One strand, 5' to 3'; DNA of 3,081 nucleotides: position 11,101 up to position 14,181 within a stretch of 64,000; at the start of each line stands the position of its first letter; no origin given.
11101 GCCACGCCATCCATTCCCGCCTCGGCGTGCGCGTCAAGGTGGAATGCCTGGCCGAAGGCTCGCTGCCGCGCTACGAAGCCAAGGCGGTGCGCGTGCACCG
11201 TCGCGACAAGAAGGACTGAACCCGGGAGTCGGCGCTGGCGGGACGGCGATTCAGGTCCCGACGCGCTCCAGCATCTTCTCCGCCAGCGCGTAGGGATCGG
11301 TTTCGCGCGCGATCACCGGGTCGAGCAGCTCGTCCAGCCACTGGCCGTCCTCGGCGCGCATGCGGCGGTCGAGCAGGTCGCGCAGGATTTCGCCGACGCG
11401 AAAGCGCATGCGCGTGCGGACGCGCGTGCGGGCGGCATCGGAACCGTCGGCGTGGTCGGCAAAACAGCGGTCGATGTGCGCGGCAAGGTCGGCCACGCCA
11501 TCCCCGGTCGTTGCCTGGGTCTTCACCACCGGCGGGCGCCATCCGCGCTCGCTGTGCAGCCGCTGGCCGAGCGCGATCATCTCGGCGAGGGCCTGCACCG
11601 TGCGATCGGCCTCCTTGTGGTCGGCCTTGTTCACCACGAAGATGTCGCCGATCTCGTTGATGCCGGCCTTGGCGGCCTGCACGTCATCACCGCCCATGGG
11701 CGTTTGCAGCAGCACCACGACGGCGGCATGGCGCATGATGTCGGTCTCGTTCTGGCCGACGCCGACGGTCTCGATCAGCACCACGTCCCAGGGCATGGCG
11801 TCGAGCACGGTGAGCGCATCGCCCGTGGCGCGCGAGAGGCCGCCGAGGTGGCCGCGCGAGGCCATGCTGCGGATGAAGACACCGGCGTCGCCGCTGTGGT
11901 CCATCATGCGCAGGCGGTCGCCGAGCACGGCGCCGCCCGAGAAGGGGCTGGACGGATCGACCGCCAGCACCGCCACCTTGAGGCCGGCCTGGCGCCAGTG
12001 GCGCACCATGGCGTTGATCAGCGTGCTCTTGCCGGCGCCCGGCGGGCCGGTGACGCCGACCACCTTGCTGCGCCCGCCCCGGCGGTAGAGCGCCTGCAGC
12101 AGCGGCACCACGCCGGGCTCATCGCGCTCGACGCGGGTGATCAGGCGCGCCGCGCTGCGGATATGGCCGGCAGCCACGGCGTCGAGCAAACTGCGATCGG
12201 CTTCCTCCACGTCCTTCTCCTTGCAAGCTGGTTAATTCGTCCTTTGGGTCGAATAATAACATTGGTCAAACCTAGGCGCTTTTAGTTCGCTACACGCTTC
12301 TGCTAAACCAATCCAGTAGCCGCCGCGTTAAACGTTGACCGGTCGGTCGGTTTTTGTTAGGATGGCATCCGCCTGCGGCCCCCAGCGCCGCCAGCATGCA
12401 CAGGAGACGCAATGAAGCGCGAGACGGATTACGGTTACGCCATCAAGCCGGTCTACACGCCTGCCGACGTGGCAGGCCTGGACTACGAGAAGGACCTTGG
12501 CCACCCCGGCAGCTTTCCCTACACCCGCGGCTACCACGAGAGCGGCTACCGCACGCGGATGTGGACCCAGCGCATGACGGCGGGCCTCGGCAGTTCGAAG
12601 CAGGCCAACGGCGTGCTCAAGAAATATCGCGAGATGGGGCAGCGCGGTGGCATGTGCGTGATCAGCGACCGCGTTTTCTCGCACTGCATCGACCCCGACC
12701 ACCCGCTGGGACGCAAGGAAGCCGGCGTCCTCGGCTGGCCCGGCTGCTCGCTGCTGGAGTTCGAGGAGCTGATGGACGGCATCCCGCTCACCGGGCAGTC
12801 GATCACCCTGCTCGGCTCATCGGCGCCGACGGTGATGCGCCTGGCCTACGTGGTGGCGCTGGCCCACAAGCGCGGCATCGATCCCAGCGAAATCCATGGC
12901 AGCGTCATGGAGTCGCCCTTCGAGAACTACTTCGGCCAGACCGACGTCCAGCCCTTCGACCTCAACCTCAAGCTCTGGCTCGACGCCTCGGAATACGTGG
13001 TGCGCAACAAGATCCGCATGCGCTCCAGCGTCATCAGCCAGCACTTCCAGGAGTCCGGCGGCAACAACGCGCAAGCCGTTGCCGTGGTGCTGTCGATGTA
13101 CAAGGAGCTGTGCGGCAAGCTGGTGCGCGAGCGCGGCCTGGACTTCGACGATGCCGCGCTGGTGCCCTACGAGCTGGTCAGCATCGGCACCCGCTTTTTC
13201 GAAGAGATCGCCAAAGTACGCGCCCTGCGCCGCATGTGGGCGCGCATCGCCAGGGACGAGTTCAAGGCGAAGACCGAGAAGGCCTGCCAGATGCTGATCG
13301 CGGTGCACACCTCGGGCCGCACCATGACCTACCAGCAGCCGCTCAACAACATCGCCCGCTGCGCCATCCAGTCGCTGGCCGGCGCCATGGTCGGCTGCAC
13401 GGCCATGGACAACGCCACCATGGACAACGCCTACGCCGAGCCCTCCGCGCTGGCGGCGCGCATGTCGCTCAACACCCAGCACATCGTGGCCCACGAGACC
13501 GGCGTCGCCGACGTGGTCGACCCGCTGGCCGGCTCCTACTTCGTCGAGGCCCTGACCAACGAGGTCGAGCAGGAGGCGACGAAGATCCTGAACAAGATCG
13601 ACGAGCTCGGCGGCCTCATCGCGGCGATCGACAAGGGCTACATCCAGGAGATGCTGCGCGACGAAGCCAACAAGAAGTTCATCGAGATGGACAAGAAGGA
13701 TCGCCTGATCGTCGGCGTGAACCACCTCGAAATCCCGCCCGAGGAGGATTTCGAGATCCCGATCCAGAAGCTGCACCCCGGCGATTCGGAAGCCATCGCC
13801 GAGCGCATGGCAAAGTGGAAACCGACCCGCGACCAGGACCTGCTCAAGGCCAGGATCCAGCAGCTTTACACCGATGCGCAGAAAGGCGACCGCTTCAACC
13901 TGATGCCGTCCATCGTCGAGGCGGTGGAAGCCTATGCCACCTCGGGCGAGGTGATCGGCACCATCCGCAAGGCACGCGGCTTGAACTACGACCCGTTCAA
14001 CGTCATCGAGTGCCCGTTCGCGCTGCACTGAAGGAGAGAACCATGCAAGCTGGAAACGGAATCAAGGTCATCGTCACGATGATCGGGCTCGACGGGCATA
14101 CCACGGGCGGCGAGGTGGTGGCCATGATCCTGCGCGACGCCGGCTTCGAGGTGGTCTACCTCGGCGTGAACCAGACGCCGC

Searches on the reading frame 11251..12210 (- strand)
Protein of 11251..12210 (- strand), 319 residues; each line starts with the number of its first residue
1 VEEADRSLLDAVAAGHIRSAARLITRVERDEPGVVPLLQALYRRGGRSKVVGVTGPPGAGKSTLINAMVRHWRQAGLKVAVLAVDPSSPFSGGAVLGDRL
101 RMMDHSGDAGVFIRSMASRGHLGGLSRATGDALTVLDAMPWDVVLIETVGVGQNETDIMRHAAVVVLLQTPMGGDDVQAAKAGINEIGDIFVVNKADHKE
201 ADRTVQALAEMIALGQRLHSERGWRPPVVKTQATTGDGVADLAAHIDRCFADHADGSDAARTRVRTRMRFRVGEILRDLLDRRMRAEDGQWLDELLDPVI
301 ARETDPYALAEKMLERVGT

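Call 46: search_protein_families(library=pfam, proteins=[window:11251-12210:-], max_evalue=0.00001)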
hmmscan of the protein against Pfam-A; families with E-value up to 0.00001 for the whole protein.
window:11251-12210:- (319 aa): 5 families
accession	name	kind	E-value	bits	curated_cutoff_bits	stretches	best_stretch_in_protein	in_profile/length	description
PF03308.22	MeaB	-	4.6e-88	295.2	23.1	1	21-286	2-270/273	Methylmalonyl Co-A mutase-associated GTPase MeaB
PF02492.25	cobW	-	5.1e-08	33.1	20.7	1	50-211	2-168/180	CobW/HypB/UreG, nucleotide-binding domain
PF13604.12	AAA_30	-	8.9e-07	29.3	27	1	48-84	18-54/191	AAA domain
PF13191.12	AAA_16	-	5.6e-06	27.4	32.6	0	38-87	13-63/167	AAA ATPase domain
PF03029.23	ATP_bind_1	-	6.1e-06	26.6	27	0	53-88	1-36/240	Conserved hypothetical ATP binding protein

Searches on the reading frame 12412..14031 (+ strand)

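Call 46: search_protein_families(library=pfam, proteins=[window:12412-14031:+], max_evalue=0.00001)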
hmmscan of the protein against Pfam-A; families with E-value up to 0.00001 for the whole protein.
window:12412-14031:+ (539 aa): 1 family
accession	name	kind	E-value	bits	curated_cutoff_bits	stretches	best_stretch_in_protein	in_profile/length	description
PF01642.28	MM_CoA_mutase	-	3.9e-124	415.5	22.1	1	5-521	2-510/512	Methylmalonyl-CoA mutase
